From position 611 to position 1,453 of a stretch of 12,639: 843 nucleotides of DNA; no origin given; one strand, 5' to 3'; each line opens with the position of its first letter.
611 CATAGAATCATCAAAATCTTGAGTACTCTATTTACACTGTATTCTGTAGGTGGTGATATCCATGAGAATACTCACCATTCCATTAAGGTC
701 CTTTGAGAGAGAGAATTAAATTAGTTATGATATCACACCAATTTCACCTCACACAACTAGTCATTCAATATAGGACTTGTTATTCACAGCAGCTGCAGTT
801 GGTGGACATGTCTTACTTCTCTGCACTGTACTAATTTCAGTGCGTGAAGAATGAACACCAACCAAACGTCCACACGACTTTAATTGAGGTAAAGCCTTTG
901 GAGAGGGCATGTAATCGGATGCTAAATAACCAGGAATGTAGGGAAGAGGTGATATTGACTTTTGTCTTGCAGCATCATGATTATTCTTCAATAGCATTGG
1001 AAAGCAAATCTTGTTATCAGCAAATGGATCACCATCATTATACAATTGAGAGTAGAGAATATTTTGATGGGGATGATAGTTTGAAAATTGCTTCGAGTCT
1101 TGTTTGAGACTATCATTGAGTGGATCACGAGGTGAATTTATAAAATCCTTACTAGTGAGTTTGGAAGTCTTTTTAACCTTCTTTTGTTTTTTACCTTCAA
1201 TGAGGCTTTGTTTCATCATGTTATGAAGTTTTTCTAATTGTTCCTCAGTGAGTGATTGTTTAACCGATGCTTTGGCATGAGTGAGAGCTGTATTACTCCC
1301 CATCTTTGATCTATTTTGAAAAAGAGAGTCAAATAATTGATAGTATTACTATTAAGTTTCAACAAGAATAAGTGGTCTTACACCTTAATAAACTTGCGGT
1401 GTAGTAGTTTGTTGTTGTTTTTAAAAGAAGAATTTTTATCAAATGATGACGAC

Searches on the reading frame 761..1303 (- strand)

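Call 6: search_protein_families(library=pfam, max_evalue=10, proteins=[window:761-1303:-])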
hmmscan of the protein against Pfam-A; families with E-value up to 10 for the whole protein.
window:761-1303:- (180 aa): 2 families
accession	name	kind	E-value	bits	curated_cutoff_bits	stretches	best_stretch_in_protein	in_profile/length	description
PF07823.17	CPDase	-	0.019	15.1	21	1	29-89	87-144/199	Cyclic phosphodiesterase-like protein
PF25693.1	Phage_Y01A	-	0.21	12.6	27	1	15-75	27-83/92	Bacteriophage T4-like Y01A protein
